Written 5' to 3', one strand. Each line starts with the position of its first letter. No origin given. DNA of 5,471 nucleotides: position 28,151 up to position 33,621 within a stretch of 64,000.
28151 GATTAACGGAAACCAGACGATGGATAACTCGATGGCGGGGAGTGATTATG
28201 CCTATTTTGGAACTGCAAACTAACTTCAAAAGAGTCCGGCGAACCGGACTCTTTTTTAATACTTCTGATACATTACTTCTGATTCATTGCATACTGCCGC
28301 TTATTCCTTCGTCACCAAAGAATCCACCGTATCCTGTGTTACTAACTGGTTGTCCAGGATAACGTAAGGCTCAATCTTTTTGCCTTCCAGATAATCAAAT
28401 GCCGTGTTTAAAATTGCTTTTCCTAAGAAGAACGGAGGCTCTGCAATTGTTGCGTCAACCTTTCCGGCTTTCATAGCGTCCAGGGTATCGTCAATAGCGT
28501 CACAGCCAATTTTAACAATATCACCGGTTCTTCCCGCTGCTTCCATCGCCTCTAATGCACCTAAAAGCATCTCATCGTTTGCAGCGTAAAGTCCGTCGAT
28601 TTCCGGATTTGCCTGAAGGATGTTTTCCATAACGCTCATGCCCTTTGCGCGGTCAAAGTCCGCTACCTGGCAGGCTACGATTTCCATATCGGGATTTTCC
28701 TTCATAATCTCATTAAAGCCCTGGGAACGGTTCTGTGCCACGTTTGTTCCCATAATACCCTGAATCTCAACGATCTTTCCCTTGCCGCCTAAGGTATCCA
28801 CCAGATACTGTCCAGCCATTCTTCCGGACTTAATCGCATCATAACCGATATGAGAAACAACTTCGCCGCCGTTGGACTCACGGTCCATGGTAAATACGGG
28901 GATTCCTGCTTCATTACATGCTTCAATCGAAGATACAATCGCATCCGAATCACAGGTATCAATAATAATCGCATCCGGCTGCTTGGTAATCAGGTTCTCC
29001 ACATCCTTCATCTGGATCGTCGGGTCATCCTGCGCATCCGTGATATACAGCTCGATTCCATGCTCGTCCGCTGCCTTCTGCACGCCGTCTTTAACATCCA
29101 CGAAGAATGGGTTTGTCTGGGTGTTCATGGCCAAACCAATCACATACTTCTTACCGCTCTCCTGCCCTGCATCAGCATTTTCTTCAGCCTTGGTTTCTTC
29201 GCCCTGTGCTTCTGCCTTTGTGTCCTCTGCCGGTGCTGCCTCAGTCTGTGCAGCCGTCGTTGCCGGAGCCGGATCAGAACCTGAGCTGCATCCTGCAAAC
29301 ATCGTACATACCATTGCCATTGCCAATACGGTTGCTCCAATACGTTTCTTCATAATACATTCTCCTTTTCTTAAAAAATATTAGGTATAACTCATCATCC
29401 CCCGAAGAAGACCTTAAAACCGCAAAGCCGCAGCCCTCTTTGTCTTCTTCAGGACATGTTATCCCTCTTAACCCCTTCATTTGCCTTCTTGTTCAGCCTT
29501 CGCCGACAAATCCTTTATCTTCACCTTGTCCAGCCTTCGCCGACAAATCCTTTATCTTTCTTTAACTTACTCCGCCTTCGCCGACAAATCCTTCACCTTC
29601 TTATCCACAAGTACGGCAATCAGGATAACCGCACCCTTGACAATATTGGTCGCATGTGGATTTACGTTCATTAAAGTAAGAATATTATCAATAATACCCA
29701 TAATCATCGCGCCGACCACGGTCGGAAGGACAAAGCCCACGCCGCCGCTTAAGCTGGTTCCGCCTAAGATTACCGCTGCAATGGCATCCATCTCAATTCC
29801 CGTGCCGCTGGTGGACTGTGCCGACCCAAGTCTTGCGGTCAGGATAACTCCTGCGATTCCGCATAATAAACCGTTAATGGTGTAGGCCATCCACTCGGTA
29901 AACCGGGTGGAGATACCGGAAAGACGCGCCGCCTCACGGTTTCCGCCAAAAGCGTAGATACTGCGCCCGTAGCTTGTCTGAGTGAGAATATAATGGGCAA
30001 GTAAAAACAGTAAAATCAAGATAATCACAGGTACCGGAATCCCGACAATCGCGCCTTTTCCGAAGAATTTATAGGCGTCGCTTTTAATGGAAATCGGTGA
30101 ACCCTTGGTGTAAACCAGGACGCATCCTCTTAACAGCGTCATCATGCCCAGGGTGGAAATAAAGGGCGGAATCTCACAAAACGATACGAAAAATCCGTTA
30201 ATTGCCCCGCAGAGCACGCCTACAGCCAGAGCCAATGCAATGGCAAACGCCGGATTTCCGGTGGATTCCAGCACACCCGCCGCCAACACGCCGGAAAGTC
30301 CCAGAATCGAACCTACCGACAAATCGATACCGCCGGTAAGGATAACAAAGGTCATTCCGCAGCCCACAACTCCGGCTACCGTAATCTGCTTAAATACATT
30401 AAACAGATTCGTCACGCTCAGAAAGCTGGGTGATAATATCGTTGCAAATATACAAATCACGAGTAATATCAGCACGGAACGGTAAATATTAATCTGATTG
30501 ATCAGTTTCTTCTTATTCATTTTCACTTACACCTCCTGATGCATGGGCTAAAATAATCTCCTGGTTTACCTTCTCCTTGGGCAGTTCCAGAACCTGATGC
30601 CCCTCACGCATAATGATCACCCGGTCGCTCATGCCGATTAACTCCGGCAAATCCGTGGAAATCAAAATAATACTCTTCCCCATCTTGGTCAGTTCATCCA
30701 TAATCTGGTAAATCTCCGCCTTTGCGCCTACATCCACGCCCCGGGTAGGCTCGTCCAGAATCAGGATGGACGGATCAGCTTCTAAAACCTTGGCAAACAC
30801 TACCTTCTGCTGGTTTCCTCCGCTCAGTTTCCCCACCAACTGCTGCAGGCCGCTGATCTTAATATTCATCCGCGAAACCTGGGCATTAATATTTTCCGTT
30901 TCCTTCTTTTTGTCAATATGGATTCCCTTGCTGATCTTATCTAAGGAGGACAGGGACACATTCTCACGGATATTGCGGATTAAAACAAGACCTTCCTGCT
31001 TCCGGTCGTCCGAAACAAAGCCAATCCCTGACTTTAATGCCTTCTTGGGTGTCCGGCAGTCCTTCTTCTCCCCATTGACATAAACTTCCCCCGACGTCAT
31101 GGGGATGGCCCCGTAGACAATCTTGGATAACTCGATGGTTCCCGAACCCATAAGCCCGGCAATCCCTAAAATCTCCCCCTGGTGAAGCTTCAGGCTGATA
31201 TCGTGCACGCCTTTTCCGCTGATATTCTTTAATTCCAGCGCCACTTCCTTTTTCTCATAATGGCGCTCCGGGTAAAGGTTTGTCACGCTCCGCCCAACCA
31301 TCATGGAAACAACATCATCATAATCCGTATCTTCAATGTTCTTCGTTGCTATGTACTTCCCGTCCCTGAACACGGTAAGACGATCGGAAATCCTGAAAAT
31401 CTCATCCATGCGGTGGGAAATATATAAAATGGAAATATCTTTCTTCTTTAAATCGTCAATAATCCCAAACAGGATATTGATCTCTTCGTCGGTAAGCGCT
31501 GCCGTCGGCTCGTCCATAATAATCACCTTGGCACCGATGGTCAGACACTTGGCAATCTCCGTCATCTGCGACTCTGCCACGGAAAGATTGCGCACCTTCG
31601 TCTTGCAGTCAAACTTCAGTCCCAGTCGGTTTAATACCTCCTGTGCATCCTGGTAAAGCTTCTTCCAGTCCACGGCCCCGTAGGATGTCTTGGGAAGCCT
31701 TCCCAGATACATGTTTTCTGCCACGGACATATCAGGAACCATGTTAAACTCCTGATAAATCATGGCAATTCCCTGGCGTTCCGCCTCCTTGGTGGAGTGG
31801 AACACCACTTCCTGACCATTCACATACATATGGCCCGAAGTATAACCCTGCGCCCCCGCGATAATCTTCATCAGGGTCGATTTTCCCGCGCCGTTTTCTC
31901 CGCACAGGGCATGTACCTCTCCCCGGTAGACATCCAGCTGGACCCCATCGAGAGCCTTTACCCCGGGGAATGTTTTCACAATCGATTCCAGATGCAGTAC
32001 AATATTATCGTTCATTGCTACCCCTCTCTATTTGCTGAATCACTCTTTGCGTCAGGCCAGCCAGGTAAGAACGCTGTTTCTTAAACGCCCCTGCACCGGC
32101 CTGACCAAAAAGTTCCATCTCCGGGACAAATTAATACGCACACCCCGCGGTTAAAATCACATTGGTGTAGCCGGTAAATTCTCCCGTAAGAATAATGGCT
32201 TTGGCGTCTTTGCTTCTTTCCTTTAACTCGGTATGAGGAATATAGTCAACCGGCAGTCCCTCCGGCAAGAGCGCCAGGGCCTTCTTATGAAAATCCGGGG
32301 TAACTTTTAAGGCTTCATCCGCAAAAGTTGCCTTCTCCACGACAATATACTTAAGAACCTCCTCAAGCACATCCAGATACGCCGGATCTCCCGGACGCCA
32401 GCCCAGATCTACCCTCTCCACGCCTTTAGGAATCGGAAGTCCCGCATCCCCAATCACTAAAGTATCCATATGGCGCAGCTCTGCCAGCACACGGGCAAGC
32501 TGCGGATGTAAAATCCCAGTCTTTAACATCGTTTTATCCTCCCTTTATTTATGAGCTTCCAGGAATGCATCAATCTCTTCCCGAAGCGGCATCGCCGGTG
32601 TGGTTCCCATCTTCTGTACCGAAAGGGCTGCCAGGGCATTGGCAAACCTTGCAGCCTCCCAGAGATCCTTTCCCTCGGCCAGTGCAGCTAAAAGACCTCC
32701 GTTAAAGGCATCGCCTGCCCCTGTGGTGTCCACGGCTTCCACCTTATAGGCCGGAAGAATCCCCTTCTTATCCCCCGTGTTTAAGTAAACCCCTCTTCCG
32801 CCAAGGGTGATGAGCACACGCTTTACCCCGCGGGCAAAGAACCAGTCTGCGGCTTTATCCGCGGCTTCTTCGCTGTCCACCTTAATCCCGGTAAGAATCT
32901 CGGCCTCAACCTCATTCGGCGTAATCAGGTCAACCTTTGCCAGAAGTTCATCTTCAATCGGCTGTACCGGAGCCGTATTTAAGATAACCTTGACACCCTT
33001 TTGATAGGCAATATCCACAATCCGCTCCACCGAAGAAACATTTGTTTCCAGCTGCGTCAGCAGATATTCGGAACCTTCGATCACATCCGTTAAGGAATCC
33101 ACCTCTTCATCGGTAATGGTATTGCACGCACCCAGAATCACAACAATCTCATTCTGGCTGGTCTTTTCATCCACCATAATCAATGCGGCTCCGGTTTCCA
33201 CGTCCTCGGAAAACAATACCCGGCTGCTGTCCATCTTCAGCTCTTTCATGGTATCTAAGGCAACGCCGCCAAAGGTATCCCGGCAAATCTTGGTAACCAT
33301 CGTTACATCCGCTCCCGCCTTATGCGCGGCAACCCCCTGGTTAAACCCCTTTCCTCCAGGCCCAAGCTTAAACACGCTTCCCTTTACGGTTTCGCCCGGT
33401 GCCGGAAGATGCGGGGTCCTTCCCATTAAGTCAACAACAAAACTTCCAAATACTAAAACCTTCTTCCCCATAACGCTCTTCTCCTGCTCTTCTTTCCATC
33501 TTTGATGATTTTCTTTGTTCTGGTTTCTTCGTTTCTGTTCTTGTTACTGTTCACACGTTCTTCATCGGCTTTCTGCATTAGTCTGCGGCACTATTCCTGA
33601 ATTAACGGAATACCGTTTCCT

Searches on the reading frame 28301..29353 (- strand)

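Call 7: search_protein_families(library=pfam, proteins=[window:28301-29353:-], max_evalue=0.001)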
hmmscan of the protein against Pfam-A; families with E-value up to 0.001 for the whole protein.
window:28301-29353:- (350 aa): 5 families
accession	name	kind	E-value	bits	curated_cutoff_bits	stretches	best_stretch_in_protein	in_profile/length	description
PF13407.12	Peripla_BP_4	-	1.7e-71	241.3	35.1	1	72-326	1-258/258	Periplasmic binding protein domain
PF00532.27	Peripla_BP_1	-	8.3e-25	88.2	22.2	1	71-283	3-216/281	Periplasmic binding proteins and sugar binding domain of LacI family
PF13377.12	Peripla_BP_3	-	7.4e-13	49.4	26.5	1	205-342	25-166/167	Periplasmic binding protein-like domain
PF13458.12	Peripla_BP_6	-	1.1e-07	32.3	31.7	1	92-303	26-244/343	Periplasmic binding protein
PF07905.16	PucR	-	0.00059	20.6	33.5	0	107-169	52-114/118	Purine catabolism regulatory protein-like family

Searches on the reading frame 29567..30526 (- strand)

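Call 7: search_protein_families(library=pfam, proteins=[window:29567-30526:-], max_evalue=0.001)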
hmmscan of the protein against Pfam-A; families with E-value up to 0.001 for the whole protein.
window:29567-30526:- (319 aa): 1 family
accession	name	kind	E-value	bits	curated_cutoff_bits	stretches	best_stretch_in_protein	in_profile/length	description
PF02653.21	BPD_transp_2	-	3.6e-44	151.3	26.8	1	41-305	2-269/269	Branched-chain amino acid transport system / permease component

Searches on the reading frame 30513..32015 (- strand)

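Call 7: search_protein_families(library=pfam, proteins=[window:30513-32015:-], max_evalue=0.001)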
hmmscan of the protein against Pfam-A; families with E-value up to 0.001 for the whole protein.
window:30513-32015:- (500 aa): 6 families
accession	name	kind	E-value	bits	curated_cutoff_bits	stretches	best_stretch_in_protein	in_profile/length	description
PF00005.33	ABC_tran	-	1.1e-53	181.9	25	2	22-172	1-137/137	ABC transporter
PF13304.12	AAA_21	-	6.2e-09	36.8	27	0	389-455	230-298/304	AAA domain, putative AbiEii toxin, Type IV TA system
PF02463.25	SMC_N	-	7.9e-06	25.9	40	1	32-211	24-207/220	RecF/RecN/SMC N terminal domain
PF09818.15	ABC_ATPase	-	2e-05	24.2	23.2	0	437-478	214-254/283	P-loop domain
PF00004.35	AAA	-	6.3e-05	23.9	21.2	0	37-79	3-43/131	ATPase family associated with various cellular activities (AAA)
PF01637.24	ATPase_2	-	0.00064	20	33.2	0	429-499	92-162/225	ATPase domain predominantly from Archaea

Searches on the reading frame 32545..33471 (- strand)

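Call 24: search_protein_families(library=pfam, proteins=[window:32545-33471:-], max_evalue=0.00001)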
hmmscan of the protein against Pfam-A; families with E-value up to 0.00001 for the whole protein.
window:32545-33471:- (308 aa): 2 families
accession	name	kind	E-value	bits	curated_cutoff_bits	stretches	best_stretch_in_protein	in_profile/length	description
PF00294.29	PfkB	-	1.4e-66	225.3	25.8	1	3-295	2-300/302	pfkB family carbohydrate kinase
PF08543.17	Phos_pyr_kin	-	6.1e-15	55.7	27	1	158-282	98-229/246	Phosphomethylpyrimidine kinase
